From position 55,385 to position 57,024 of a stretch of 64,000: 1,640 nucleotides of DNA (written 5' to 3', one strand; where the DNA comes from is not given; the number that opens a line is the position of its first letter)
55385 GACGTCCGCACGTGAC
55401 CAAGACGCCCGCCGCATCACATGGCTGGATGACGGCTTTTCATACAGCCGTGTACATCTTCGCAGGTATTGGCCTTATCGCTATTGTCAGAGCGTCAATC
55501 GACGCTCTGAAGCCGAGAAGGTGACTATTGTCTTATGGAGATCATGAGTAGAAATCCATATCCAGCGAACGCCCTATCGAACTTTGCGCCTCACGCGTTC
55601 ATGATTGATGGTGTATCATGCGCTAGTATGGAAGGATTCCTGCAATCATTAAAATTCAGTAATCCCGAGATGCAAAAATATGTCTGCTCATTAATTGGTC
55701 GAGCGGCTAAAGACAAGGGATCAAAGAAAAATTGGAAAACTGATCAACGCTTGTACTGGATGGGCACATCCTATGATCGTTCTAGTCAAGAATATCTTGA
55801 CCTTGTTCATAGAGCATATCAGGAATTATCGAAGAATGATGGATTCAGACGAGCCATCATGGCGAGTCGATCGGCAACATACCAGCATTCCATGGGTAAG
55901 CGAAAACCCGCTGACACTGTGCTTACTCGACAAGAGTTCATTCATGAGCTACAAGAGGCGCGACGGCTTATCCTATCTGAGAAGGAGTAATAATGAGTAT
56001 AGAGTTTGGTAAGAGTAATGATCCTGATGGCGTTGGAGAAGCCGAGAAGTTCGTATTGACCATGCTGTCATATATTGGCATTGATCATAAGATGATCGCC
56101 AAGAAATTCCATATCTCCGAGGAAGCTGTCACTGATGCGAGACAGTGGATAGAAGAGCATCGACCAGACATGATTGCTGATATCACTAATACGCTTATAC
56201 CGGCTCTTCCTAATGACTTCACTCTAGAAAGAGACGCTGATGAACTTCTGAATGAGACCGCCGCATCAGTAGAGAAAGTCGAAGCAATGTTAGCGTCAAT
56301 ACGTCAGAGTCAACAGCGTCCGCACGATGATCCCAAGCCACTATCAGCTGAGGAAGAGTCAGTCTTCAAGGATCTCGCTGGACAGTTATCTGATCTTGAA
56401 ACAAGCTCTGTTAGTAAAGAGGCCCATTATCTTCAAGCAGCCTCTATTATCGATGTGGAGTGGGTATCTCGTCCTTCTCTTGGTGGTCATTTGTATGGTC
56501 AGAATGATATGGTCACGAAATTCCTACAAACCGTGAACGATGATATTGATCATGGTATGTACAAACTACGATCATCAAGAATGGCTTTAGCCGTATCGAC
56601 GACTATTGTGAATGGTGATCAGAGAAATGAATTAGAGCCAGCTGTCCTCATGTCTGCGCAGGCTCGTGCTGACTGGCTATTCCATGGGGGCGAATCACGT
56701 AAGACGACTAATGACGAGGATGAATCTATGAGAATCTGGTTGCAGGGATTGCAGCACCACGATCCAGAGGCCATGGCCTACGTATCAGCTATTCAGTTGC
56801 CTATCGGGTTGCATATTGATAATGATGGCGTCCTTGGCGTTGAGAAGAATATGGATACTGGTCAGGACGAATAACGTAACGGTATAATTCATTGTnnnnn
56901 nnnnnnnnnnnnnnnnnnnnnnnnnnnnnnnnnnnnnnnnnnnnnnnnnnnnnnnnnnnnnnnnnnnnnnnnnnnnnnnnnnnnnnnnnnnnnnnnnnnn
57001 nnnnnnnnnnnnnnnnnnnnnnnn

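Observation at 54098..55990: NADAR plus Nudix-like pair, and a nearby ppGpp hydrolase: candidate anti-defence island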

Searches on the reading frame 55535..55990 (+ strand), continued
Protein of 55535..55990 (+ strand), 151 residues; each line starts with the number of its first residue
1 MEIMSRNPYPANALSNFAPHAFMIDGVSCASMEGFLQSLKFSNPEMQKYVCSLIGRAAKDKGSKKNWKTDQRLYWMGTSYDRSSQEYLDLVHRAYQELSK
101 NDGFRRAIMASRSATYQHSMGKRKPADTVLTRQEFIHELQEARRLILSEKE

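Call 77: fold_search(model_id=the predicted structure, library=pdb)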
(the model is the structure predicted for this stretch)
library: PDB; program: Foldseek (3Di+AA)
matches with E <= 10: 10; with E <= 0.001: 1
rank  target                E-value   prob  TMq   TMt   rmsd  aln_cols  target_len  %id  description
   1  2b3w_MODEL_1_A        1.2e-04  1.00  0.66  0.60   4.7       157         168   17  NMR structure of the E.coli protein YbiA, Northeast Structural Genomics target ET24. (released 2005-11-01)
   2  8bat                  1.2e-01  0.96  0.57  0.42   4.9       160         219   15  Geobacter lovleyi NADAR (released 2023-07-12)
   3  5veu_I                4.5e+00  0.02  0.18  0.08  12.3       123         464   10  Human Cytochrome P450 3A5 (CYP3A5) (released 2017-11-15)
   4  9eys_K                7.0e+00  0.05  0.16  0.31  10.6        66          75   18  Structure of Far-Red Photosystem I from C. thermalis PCC 7203 (released 2025-04-23)
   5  9cpc_1B               7.0e+00  0.02  0.19  0.19  12.3       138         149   12  Atomic model of porcine brain ventricles cilia doublet microtubule (48-nm periodicity) (released 2024-10-23)
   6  8zdc_p                7.9e+00  0.02  0.17  0.08   9.9        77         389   12  Cryo-EM structure of the human ubiquitylated pre-40S ribosome with RIOK3 (released 2025-02-12)
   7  8zdb_p                8.3e+00  0.02  0.15  0.07  11.5        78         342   10  Cryo-EM structure of the human ubiquitylated 40S ribosome with RIOK3 (released 2025-02-12)
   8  4fiq_A                8.3e+00  0.01  0.12  0.07  12.3        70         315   14  Crystal structure of pyridoxal biosynthesis lyase PdxS from Pyrococcus horikoshii (released 2012-11-14)
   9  8w2g_A                9.3e+00  0.02  0.14  0.04  22.5        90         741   10  Human liver phosphofructokinase-1 in the R-state conformation (released 2024-09-11)
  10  7tff_D                9.8e+00  0.02  0.15  0.04  19.7        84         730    5  Crystal structure of human platelet phosphofructokinase-1 mutant- D564N (released 2023-07-12)

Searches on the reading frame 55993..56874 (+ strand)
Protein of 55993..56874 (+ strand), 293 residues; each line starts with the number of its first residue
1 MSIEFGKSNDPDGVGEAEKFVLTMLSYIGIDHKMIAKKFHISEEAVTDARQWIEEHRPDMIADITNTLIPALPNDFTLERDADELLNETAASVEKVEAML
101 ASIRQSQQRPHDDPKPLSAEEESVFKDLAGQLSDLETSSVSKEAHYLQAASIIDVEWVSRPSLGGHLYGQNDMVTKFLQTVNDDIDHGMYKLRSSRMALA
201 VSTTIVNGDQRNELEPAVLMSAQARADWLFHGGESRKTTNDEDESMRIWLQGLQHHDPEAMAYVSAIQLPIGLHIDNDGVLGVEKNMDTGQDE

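Call 4: search_protein_families(library=pfam, proteins=[window:55993-56874:+], max_evalue=0.1)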
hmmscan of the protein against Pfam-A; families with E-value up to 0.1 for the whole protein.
window:55993-56874:+ (293 aa): 3 families
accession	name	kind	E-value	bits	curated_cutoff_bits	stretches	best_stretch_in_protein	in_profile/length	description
PF09177.16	STX6_10_61_N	-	0.029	15.3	29.4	0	87-140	8-67/99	Syntaxin 6/10/61, N-terminal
PF04963.19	Sigma54_CBD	-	0.06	13.5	22.9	0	62-105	30-73/185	Sigma-54 factor, core binding domain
PF07147.18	PDCD9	-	0.066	12.8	25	1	59-155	102-202/449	Mitochondrial 28S ribosomal protein S30 (PDCD9)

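Call 5: search_protein_families(library=phrogs, proteins=[window:55993-56874:+], max_evalue=0.01)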
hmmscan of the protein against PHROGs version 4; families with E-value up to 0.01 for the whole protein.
window:55993-56874:+ (293 aa): 0 families

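Call 7: search_protein_families(library=ncbifam, proteins=[window:55993-56874:+], max_evalue=0.1)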
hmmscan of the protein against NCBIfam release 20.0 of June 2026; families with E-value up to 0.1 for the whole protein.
window:55993-56874:+ (293 aa): 0 families

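Call 8: search_protein_families(library=padloc, proteins=[window:55993-56874:+], max_evalue=0.1)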
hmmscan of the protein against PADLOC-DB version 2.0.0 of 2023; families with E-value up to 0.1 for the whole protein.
window:55993-56874:+ (293 aa): 0 families
